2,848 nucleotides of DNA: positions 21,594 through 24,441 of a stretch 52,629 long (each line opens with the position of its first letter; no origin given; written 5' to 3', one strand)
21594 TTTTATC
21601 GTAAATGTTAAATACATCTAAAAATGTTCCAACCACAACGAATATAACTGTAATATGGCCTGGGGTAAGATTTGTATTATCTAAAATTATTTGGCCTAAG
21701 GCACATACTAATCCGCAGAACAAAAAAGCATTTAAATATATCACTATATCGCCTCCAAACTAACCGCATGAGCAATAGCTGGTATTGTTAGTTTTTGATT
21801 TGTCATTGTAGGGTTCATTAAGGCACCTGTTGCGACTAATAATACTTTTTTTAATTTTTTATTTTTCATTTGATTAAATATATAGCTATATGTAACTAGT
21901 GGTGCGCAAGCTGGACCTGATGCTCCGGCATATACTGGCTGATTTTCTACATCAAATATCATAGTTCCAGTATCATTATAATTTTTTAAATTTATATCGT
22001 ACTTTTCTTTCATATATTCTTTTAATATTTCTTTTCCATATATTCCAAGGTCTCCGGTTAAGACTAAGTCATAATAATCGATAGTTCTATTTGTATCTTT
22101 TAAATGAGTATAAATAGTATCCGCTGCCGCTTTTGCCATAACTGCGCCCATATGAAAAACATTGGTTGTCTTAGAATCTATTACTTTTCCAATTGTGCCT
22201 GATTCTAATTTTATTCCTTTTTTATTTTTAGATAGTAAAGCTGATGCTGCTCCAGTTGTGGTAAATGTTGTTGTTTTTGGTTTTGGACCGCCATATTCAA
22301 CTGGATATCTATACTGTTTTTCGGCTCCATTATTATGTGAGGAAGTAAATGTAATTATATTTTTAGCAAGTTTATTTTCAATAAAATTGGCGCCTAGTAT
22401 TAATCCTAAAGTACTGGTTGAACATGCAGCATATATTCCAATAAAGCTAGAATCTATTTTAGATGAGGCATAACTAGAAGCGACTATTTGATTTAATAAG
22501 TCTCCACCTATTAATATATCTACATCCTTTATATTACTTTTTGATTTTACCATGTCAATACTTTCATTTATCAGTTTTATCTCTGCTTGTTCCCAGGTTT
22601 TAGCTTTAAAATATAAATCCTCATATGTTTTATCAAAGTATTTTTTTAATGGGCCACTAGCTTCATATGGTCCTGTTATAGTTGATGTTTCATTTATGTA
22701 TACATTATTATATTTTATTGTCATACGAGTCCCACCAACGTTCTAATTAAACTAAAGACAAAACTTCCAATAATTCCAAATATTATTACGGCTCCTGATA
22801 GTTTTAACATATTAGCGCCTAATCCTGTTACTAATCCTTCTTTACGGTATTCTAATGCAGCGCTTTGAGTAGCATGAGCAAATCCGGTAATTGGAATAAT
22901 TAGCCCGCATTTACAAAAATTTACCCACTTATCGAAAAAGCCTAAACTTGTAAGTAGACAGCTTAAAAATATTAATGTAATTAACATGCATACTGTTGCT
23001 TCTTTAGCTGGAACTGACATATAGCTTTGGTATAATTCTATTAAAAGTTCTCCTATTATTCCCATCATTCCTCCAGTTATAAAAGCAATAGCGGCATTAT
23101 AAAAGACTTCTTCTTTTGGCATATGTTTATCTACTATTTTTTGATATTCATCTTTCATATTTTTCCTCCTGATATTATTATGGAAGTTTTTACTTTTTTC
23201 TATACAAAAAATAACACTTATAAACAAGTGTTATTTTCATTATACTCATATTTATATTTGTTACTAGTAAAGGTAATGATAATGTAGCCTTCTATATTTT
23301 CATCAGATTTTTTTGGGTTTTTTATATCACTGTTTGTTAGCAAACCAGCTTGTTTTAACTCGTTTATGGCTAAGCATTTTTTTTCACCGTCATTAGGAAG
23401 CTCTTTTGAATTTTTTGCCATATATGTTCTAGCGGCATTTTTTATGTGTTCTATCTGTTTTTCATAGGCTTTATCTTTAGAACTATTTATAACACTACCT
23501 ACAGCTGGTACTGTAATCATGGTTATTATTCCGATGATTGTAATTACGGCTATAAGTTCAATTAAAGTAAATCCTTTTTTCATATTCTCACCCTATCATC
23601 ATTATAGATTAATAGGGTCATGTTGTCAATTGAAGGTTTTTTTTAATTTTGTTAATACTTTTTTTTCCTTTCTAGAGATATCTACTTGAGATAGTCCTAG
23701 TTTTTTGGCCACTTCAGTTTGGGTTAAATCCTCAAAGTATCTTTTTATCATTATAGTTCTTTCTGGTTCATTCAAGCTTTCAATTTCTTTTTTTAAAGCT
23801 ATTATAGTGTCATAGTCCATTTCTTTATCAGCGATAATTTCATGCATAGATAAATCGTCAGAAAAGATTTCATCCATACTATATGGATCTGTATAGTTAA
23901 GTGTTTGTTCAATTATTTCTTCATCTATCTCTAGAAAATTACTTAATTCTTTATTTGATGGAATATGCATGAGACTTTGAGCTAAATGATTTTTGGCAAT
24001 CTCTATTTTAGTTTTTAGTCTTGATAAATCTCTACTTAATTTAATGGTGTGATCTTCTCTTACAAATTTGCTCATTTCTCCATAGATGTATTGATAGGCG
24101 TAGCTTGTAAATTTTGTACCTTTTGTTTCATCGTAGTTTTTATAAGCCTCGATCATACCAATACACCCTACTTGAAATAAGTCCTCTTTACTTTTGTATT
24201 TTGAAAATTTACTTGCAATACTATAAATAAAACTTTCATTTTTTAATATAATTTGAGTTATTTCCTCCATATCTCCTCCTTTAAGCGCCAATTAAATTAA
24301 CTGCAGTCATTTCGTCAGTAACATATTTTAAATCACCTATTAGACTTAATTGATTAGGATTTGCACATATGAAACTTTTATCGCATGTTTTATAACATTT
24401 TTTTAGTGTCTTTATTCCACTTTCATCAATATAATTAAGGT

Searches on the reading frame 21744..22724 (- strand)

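Call 27: search_protein_families(library=pfam, proteins=[window:21744-22724:-], max_evalue=0.001)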
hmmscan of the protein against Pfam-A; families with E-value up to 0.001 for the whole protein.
window:21744-22724:- (326 aa): 1 family
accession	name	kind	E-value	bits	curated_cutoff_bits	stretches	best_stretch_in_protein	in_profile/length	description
PF07451.17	SpoVAD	-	2.3e-120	401.8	22.1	1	6-324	9-329/329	Stage V sporulation protein AD (SpoVAD)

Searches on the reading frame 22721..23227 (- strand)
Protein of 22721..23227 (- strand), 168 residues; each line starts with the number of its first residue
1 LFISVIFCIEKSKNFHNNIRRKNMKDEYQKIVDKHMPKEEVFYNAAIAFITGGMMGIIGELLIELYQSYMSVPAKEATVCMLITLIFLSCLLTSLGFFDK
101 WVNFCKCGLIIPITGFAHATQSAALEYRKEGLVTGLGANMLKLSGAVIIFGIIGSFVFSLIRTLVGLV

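Call 27: search_protein_families(library=pfam, proteins=[window:22721-23227:-], max_evalue=0.001)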
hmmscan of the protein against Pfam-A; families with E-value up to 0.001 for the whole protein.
window:22721-23227:- (168 aa): 1 family
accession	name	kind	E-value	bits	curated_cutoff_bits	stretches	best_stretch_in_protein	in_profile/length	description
PF03862.18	SpoVAC_SpoVAEB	-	1.7e-29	102.9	25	1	45-161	2-117/117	SpoVAC/SpoVAEB sporulation membrane protein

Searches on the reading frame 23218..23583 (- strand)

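Call 27: search_protein_families(library=pfam, proteins=[window:23218-23583:-], max_evalue=0.001)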
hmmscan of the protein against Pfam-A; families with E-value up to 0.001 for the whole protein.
window:23218-23583:- (121 aa): 1 family
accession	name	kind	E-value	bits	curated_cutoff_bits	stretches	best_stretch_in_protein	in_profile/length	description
PF07963.17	N_methyl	-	4.7e-06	26.4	21.2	1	2-24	4-26/27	Prokaryotic N-terminal methylation motif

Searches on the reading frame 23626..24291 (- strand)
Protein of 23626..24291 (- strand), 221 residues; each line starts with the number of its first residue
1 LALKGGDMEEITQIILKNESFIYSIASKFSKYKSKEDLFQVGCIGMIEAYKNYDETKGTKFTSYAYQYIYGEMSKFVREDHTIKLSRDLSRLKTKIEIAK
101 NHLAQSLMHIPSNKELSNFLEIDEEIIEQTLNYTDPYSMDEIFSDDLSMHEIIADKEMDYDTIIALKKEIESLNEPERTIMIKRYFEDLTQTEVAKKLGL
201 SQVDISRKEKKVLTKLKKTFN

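Call 27: search_protein_families(library=pfam, proteins=[window:23626-24291:-], max_evalue=0.001)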
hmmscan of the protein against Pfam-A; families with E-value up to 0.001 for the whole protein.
window:23626-24291:- (221 aa): 5 families
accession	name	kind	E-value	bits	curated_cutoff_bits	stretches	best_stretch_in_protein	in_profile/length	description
PF04545.22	Sigma70_r4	-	7.5e-13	48.2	24.1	1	170-218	2-50/50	Sigma-70, region 4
PF04542.20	Sigma70_r2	-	3.2e-12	46.5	24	1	16-79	3-67/71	Sigma-70 region 2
PF08281.18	Sigma70_r4_2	-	8.7e-07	28.9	25.7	1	165-202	3-40/54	Sigma-70, region 4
PF04539.22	Sigma70_r3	-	4.2e-06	27.2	25.3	1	95-157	5-70/78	Sigma-70 region 3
PF07638.17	Sigma70_ECF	-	0.00065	20.1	21.1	0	160-217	120-180/185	ECF sigma factor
